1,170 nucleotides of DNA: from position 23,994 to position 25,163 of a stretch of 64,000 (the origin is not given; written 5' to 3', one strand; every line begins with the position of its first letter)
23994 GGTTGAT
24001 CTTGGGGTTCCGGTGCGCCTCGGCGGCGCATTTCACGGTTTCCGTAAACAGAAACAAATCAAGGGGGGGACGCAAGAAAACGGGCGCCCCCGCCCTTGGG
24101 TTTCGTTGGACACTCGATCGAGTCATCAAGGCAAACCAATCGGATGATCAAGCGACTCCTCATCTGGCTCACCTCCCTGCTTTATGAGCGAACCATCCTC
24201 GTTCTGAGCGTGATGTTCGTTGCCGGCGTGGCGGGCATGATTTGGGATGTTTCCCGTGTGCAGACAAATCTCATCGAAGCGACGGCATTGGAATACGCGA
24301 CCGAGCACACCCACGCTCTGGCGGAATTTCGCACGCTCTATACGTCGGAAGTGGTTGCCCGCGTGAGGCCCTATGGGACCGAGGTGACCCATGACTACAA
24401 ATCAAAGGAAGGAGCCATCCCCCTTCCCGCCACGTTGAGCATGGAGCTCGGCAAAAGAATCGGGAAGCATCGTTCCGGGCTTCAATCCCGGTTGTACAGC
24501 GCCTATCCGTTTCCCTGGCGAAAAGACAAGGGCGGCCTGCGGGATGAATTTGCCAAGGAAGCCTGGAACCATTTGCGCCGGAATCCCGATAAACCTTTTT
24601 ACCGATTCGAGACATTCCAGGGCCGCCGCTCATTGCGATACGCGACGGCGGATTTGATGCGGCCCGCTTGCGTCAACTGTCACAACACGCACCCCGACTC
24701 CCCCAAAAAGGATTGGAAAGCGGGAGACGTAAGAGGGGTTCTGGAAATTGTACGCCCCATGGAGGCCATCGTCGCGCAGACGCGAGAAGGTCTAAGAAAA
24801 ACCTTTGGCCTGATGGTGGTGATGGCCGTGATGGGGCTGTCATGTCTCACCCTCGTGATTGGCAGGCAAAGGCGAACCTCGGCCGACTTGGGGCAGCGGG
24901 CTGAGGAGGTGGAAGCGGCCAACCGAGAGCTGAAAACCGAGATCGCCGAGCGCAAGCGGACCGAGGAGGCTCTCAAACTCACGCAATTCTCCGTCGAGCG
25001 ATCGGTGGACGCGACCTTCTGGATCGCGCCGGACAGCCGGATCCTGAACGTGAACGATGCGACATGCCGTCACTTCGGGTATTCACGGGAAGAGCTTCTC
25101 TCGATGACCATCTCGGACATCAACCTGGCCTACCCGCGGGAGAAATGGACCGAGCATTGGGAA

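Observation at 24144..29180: Unusual sensor architecture: CxxCH (heme c motif) periplasmic domain plus six near-identical tandem PAS domains plus HK-REC-HPt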

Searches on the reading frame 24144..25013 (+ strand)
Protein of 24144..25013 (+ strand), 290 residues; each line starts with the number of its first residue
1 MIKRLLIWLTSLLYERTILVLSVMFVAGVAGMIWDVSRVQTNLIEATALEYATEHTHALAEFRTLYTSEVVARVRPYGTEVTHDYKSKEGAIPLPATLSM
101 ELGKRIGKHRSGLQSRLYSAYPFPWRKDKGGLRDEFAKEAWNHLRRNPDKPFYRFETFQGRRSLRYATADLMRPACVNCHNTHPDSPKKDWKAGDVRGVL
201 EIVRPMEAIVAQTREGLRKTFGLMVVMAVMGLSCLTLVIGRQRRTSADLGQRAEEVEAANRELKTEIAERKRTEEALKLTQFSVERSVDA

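Call 26: find_related_loci(query=window:24144-25013:+, collection=genome_contigs, flank=8000)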
Query seq(290 aa) (290 aa) in genome_contigs; peptide patterns used: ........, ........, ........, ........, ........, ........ (x = any residue, [..] = any of these).
325 stretches matched a pattern; 143 encode a relative of the query (tblastn E <= 1e-3); the best 80 are kept; 80 distinct loci.
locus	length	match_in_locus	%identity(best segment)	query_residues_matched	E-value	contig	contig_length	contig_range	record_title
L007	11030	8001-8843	51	1-280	1e-97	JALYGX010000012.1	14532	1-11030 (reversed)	MAG: Cyanobacteriota bacterium isolate GDC bin22 SD1469-71_k127_102484, whole genome shotgun sequence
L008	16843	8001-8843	47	1-280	9e-90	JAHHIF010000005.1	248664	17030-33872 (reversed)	MAG: Symplocastrum torsivum CPER-KK1 scaffold_52_c1, whole genome shotgun sequence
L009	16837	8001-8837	47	1-277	3e-89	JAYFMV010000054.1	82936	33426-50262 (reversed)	MAG: Potamolinea sp. isolate R1S1 contig_249, whole genome shotgun sequence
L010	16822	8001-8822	49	1-280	1e-88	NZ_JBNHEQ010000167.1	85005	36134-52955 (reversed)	Dapis sp. BLCC M172 NODE_163_length_85005_cov_50.210936, whole genome shotgun sequence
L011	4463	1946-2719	52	9-263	2e-87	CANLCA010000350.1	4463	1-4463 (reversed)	MAG: Verrucomicrobiales bacterium isolate TH-Jun18-99 genome assembly, contig: TH-Jun18-C47276, whole genome shotgun seq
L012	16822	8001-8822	48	1-280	2e-87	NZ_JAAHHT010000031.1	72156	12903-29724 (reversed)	MAG: Okeania sp. SIO3I5 3I5_NODE_31, whole genome shotgun sequence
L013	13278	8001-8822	47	1-280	1e-86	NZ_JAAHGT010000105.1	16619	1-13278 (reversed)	MAG: Okeania sp. SIO2F4 2F4_NODE_105, whole genome shotgun sequence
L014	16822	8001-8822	47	1-280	1e-86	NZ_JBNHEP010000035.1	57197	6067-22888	Dapis sp. BLCC M229 strain BLCC-M229 NODE_162_length_57197_cov_64.744549, whole genome shotgun sequence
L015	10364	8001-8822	48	1-280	4e-86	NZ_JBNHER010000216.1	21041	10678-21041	Dapis sp. BLCC M126 strain BLCC-M126 NODE_280_length_21041_cov_27.334366, whole genome shotgun sequence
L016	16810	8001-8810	49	12-280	3e-86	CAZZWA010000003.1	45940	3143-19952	MAG: uncultured Microcoleus sp. isolate Brown_AE.bin.1 genome assembly, contig: NODE_128_length_45940_cov_12.480767, who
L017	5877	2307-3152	46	1-280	1e-84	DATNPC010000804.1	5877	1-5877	MAG TPA_asm: Allocoleopsis sp. isolate SMAG_U16471 k141_596512, whole genome shotgun sequence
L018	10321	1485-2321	45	1-277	6e-84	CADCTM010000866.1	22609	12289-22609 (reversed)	uncultured Coleofasciculus sp. isolate AVDCRST_MAG92 genome assembly, contig: NODE71, whole genome shotgun sequence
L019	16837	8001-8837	47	1-277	3e-83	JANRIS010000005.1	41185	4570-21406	MAG: Leptolyngbyaceae cyanobacterium bins.349 k141_2358673, whole genome shotgun sequence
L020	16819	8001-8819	46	1-280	3e-80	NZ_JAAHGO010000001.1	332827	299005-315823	MAG: Okeania sp. SIO2C9 2C9_NODE_1, whole genome shotgun sequence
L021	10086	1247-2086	44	1-286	1e-79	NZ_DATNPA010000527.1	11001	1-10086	MAG: Allocoleopsis sp. isolate SMAG_U16469 k141_912524, whole genome shotgun sequence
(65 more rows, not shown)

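Call 52: predict_structure(alignment_id=A1)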
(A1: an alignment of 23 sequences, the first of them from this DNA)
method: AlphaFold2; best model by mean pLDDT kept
length: 262 residues; sequences in the alignment: 23
mean_pLDDT: 89.5   pTM: 0.75
mean pLDDT of the five models: 89.5, 87.6, 86.1, 82.1, 77.3
residues with pLDDT >= 90: 149; 70-90: 111; 50-70: 2; < 50: 0
segments of 3 or more residues with pLDDT < 50: none
pLDDT, mean of each block of 10 residues (from residue 1): 77 75 88 91 92 91 91 92 91 91 84 90 86 95 97 95 96 90 93 95 91 86 89 85 87 91 87
secondary structure, 60 per line:
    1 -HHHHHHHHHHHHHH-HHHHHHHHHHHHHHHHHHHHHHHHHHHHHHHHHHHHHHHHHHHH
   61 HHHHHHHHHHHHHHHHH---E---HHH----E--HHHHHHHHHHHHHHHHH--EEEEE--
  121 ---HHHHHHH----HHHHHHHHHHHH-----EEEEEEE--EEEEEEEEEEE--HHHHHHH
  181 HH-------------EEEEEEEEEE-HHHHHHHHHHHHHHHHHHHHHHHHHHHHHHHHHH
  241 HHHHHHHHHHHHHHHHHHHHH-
elements in order: H2-15 H17-77 H95-111 E114-118 H124-130 H135-146 E152-158 E161-171 H174-182 E196-205 H207-261

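Call 55: fold_search(model_id=the predicted structure, library=pdb)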
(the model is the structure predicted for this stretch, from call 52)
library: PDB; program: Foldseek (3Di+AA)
matches with E <= 10: 494; with E <= 0.001: 2
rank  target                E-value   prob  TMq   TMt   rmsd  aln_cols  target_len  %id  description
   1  9a69_B                8.7e-04  0.94  0.27  0.12  17.1       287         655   11  Integrative model of MCPB-MCPC by crosslinking MS and deep learning (released 2024-09-18)
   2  9a5d_A                9.3e-04  1.00  0.44  0.22   6.6       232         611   12  Integrative model of WALK-YYCH by crosslinking MS and deep learning (released 2024-09-18)
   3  4ywz_B                4.4e-03  1.00  0.36  0.58   6.1       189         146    9  Crystal structure of the extracellular receptor domain of the essential sensor kinase WalK from Staphylococcus aureus (released 2016-03-30)
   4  3b42_A                5.6e-03  0.89  0.24  0.43  14.3       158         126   13  Periplasmic sensor domain of chemotaxis protein GSU0935 (released 2008-04-08)
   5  3b42_B                7.8e-03  0.85  0.25  0.43  14.5       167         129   12  Periplasmic sensor domain of chemotaxis protein GSU0935 (released 2008-04-08)
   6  9heh                  1.1e-02  0.96  0.27  0.25   5.1       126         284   13  Structure of the ligand binding domain of the chemoreceptor MkcA (DSOMK10_RS0100305) of Dickeya solani MK10 in complex w (released 2025-08-06)
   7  6e09_C                2.5e-02  0.63  0.23  0.24  10.8       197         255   13  Crystal Structure of Helicobacter pylori TlpA Chemoreceptor Ligand Binding Domain (released 2018-09-12)
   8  6e0a_B                4.4e-02  0.41  0.24  0.24  12.6       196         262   12  Crystal Structure of Helicobacter pylori TlpA Chemoreceptor Ligand Binding Domain (released 2018-09-12)
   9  2qkp_A                5.3e-02  0.80  0.18  0.32   6.3        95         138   18  Crystal structure of C-terminal domain of SMU_1151c from Streptococcus mutans (released 2007-07-24)
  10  6e0a_A                6.1e-02  0.38  0.23  0.23  13.4       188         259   13  Crystal Structure of Helicobacter pylori TlpA Chemoreceptor Ligand Binding Domain (released 2018-09-12)
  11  2qkp_B                6.5e-02  0.80  0.18  0.31   6.2        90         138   18  Crystal structure of C-terminal domain of SMU_1151c from Streptococcus mutans (released 2007-07-24)
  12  3e4o_A                6.5e-02  0.41  0.27  0.28   7.7       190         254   14  Crystal structure of succinate bound state DctB (released 2008-10-21)
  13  6e09_D                6.9e-02  0.28  0.22  0.22  11.4       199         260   16  Crystal Structure of Helicobacter pylori TlpA Chemoreceptor Ligand Binding Domain (released 2018-09-12)
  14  6e09_A                8.4e-02  0.33  0.23  0.24  10.7       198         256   14  Crystal Structure of Helicobacter pylori TlpA Chemoreceptor Ligand Binding Domain (released 2018-09-12)
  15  8z84                  1.0e-01  0.25  0.21  0.26  12.8       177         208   12  The dimerization structure of CHASE4 domain of PA2072(beta form). (released 2025-04-23)
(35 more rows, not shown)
